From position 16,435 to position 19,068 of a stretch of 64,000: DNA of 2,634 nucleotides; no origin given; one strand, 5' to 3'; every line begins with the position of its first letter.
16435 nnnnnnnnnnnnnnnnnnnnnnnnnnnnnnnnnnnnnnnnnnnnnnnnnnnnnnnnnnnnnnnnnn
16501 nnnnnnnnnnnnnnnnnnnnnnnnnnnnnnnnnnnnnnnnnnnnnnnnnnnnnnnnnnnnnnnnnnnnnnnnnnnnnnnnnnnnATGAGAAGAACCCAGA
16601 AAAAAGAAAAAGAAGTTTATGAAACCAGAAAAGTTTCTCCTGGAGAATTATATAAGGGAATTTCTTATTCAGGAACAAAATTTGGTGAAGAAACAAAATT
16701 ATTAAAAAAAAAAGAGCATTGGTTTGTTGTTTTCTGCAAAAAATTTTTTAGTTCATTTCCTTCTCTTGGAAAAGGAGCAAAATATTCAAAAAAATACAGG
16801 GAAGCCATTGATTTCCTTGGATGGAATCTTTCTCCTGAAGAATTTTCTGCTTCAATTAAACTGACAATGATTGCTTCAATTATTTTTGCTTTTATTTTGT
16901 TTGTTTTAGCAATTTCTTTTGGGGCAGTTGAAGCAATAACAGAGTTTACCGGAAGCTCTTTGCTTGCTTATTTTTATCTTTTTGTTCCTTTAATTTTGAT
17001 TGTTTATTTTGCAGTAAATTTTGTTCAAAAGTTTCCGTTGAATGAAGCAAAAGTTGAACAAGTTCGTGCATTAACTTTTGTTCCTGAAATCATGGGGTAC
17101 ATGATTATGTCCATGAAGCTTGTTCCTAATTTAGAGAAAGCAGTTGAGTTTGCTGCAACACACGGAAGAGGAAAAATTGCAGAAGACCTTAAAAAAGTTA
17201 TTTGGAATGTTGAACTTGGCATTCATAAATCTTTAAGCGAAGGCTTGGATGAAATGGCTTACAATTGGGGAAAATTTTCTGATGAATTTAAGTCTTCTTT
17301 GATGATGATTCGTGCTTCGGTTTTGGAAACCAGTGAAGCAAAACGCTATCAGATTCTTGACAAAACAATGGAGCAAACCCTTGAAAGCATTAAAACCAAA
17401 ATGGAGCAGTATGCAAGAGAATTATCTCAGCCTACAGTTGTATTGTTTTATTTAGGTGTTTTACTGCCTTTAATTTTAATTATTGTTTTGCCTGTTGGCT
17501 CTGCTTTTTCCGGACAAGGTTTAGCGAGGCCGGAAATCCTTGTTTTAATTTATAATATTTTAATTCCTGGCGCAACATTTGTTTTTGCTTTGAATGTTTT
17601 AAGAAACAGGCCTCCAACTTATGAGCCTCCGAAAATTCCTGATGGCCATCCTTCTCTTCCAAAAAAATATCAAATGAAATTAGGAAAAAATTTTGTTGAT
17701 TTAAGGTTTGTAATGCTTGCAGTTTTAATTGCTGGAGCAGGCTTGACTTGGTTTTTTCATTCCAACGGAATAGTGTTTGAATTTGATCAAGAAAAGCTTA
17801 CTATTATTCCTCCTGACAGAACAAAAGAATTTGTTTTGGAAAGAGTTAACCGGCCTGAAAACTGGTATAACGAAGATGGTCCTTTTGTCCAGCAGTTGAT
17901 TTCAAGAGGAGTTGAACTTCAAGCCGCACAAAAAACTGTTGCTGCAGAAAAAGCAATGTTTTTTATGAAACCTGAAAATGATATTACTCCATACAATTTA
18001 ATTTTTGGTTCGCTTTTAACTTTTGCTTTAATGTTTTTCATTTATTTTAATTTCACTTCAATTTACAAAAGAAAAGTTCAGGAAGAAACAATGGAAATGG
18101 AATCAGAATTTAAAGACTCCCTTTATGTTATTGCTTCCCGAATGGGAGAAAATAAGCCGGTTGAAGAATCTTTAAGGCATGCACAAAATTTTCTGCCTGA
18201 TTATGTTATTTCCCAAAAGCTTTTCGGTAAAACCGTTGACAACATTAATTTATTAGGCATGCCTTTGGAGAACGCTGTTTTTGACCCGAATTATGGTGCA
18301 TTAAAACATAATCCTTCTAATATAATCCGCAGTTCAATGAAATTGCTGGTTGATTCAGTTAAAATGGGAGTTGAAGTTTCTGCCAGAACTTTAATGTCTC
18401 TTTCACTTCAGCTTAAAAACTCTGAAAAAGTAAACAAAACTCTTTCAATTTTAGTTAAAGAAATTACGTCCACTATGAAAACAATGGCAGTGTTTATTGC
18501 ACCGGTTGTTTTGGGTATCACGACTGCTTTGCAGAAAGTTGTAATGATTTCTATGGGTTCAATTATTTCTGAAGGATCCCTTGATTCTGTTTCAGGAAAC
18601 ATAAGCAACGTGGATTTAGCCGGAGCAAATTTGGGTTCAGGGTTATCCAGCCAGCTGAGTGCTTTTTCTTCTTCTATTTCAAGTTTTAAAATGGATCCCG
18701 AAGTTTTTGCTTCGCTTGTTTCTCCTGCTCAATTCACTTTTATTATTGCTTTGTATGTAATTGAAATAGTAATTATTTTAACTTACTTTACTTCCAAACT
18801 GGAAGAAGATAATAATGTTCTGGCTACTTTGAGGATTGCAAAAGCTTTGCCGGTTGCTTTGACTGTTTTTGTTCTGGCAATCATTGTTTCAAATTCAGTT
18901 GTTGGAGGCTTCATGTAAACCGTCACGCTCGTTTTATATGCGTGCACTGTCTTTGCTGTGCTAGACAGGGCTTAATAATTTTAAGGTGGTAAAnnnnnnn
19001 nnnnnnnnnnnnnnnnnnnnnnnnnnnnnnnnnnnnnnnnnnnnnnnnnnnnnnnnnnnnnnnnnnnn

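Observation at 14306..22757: Compact type-IV-filament operon with an N-terminally extended ATPase, a fused double-T2SSF platform and a run of 6-7 Cys-rich pilins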

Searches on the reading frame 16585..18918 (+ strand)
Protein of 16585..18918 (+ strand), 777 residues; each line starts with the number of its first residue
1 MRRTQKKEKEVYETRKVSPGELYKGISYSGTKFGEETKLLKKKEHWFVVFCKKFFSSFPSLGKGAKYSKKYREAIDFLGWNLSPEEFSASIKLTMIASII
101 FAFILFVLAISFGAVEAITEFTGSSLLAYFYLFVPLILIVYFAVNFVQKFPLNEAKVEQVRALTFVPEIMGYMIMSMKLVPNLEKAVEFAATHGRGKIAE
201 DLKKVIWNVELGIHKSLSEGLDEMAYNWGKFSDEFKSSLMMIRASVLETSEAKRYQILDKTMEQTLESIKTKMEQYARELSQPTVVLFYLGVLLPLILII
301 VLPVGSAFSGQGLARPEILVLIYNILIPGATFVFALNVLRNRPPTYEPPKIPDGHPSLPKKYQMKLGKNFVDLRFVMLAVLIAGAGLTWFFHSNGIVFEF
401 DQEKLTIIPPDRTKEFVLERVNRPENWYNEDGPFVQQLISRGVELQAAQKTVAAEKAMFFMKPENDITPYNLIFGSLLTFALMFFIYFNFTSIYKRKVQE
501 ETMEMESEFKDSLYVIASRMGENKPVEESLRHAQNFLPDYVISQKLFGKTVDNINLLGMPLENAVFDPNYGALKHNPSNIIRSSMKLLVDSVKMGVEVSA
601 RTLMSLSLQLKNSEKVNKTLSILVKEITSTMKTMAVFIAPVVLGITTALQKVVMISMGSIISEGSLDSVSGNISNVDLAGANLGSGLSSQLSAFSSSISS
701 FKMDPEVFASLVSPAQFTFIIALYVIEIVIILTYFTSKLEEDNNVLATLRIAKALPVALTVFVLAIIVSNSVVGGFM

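Call 3: search_protein_families(library=pfam, proteins=[window:16585-18918:+], max_evalue=0.1)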
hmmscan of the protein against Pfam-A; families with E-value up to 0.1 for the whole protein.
window:16585-18918:+ (777 aa): 1 family
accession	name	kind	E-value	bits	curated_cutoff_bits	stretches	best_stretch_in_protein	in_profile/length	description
PF00482.28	T2SSF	-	4.7e-05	23.8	25.2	1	181-303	13-125/125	Type II secretion system (T2SS), protein F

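Call 9: search_protein_families(library=ncbifam, proteins=[window:16585-18918:+], max_evalue=0.1)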
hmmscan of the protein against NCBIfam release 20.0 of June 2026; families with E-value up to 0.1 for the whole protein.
window:16585-18918:+ (777 aa): 1 family
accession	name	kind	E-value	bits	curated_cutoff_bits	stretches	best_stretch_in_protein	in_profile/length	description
NF000363.1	self_KamB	exception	0.08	12.4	350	0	299-356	101-158/216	16S rRNA (adenine(1408)-N(1))-methyltransferase KamB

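Call 24: search_solved_structures(query=window:16585-18918:+, max_evalue=1, show_alignments=2)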
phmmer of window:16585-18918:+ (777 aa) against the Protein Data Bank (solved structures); distinct sequences matched with E-value up to 1: 1.
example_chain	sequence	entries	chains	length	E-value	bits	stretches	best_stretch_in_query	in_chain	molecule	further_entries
3mq2_A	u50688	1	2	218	0.19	13.2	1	298-390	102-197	16S rRNA methyltransferase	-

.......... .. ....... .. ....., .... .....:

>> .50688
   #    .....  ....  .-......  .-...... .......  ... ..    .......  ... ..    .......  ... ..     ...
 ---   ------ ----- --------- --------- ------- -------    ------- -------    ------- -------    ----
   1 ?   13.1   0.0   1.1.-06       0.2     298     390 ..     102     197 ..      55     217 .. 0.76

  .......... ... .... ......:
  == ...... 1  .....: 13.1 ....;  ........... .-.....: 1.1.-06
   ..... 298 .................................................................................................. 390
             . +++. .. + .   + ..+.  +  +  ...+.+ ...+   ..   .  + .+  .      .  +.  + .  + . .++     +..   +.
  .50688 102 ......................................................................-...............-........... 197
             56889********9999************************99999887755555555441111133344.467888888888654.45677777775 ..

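Call 42: search_solved_structures(query=A1, max_evalue=10, show_alignments=2)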
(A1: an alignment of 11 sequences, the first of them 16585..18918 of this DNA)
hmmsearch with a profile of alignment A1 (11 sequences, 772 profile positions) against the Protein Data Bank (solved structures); distinct sequences matched with E-value up to 10: 1.
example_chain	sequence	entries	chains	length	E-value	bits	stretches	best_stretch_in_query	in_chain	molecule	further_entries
4h33_A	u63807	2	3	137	1.3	10.2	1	299-417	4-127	Lmo2059 protein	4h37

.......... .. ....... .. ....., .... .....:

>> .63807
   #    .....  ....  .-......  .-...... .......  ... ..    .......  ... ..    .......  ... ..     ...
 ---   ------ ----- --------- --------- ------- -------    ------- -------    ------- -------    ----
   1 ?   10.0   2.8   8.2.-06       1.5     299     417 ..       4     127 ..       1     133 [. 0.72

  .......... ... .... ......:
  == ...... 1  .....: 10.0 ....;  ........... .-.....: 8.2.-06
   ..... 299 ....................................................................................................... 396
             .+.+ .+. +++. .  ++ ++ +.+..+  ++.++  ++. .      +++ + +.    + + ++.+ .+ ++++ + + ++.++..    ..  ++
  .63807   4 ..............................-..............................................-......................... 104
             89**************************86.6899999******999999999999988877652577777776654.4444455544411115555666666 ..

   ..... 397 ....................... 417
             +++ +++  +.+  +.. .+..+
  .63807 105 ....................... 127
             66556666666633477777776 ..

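Call 49: find_homologous_proteins(query=A1, max_evalue=0.001)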
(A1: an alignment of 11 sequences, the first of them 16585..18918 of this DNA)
Query A1 (11 sequences) (777 aa, profile of the alignment): 429 proteins with E <= 0.001 among 8000 candidates; the best 120 are listed.
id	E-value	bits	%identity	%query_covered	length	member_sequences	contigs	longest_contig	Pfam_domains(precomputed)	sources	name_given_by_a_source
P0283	0.0e+0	1299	100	100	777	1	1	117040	-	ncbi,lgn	-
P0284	0.0e+0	1285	77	100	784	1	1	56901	-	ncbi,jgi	-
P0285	0.0e+0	1284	61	100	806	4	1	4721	-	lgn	-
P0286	0.0e+0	1278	62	99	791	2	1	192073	PF00482.29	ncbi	ncbi:MAG: type II secretion system F family protein [Candidatus Diapherotrites archaeon]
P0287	0.0e+0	1263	80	100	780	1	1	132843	-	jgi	jgi:hypothetical protein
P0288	0.0e+0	1260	78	100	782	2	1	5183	-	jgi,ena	-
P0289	0.0e+0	1258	76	100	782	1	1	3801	-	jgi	-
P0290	0.0e+0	1254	77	99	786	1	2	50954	-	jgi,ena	-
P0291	0.0e+0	1249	78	100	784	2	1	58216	-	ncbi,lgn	ncbi:MAG: hypothetical protein ABIJ74_04445 [archaeon]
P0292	0.0e+0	1247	82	100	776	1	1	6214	-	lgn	-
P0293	0.0e+0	1247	79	98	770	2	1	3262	-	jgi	-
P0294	0.0e+0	1245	83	100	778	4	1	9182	-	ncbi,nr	ncbi:MAG: hypothetical protein COT90_00530 [Candidatus Diapherotrites archaeon CG10_big_fil_rev_8_21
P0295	0.0e+0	1242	78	100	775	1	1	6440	-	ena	-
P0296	0.0e+0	1238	51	99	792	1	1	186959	PF00482.29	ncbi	-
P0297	0.0e+0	1225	52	98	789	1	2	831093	PF00482.29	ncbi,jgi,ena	-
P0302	0.0e+0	1176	51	98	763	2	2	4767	PF00482.29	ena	-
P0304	0.0e+0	1147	58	100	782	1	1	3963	PF00482.29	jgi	jgi:hypothetical protein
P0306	0.0e+0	1131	56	100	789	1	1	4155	PF00482.29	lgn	-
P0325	0.0e+0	1102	51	98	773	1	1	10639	PF00482.29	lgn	-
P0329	0.0e+0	1098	53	100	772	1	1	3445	PF00482.29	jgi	-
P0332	0.0e+0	1097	53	98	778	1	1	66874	PF00482.29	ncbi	ncbi:MAG: type II secretion system F family protein [Candidatus Diapherotrites archaeon]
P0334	0.0e+0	1097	56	99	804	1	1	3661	PF00482.29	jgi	jgi:hypothetical protein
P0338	0.0e+0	1094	54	99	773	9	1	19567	PF00482.29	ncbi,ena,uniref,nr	ncbi:MAG: type II secretion system F family protein [Candidatus Diapherotrites archaeon]|uniref:Type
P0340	0.0e+0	1093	50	98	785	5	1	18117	PF00482.29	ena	-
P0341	0.0e+0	1092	51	99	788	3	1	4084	PF00482.29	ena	-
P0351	0.0e+0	1082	51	98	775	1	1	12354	PF00482.29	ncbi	ncbi:MAG: type II secretion system F family protein [Candidatus Diapherotrites archaeon]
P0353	0.0e+0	1080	54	99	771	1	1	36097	PF00482.29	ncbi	-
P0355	0.0e+0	1078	51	100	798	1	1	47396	PF00482.29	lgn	-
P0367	0.0e+0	1064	50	99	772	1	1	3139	PF00482.29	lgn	-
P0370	0.0e+0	1062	51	100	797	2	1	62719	PF00482.29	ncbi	-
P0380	0.0e+0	1052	49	99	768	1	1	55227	PF00482.29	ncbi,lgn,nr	ncbi:MAG: type II secretion system F family protein [Candidatus Diapherotrites archaeon]|nr:type II 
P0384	0.0e+0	1050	49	100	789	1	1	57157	PF00482.29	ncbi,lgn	-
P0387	0.0e+0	1046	49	100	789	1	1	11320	PF00482.29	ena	-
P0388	0.0e+0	1046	51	100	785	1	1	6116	PF00482.29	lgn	-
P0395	0.0e+0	1040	52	98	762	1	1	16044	PF00482.29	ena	-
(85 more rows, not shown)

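Call 75: predict_structure(alignment_id=A5)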
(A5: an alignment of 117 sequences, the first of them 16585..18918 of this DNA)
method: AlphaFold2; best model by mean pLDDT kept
length: 777 residues; sequences in the alignment: 117
mean_pLDDT: 86.1   pTM: 0.83
mean pLDDT of the five models: 86.1, 84.6, 83.7, 82.5, 81.5
residues with pLDDT >= 90: 450; 70-90: 247; 50-70: 31; < 50: 49
segments of 3 or more residues with pLDDT < 50: 1-19, 24-36, 670-684
pLDDT, mean of each block of 10 residues (from residue 1): 39 46 45 50 89 94 92 92 94 96 95 87 88 94 94 92 88 87 89 89 93 92 92 93 92 92 89 88 91 92 82 86 95 92 84 87 89 95 96 89 85 91 91 92 89 87 88 95 95 93 92 93 93 94 92 92 90 88 89 82 83 84 88 94 93 83 63 39 47 57 75 91 97 93 93 97 95 78
secondary structure, 60 per line:
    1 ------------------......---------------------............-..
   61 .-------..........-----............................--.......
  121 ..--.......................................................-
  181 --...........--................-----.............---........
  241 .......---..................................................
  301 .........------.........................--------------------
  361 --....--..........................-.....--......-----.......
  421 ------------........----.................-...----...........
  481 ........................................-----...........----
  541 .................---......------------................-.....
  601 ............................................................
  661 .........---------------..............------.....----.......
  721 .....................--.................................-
elements in order (helices of 4 or more, strands of 3 or more residues): H19-24 H46-57 H69-78 H84-111 H114-122 H125-179 H183-193 H196-211 H217-229 H233-247 H251-309 H316-340 E363-366 E369-372 H373-394 E396-400 E403-408 H414-420 H433-440 H445-461 H470-520 H526-536 H541-557 H561-566 H579-594 H596-669 H685-698 H705-709 H714-741 H744-776

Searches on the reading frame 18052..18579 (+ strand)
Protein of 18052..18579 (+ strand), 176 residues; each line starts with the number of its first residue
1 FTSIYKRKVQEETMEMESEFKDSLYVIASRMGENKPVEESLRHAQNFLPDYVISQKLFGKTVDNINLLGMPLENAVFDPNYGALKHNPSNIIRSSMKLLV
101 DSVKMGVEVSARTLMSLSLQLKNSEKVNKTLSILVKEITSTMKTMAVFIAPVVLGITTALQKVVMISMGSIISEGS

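Call 46: search_protein_families(library=pfam, alignment_id=A2, max_evalue=10)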
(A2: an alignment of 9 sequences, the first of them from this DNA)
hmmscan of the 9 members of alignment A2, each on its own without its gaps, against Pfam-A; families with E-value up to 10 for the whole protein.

A. member 1, seq(176 aa): 0 families

B. families by the number of members that match (of 9 scanned): 5 families
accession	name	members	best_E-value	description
PF20970.2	MASE10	3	0.02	MASE10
PF12363.14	Phage_TAC_12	1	0.028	Phage tail assembly chaperone protein, TAC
PF17109.10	Goodbye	1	0.03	fungal STAND N-terminal Goodbye domain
PF12579.13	DUF3755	1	0.18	Protein of unknown function (DUF3755)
PF22739.2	NA-iREase3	1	0.18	NACHT-associated inactive Restriction Endonuclease 2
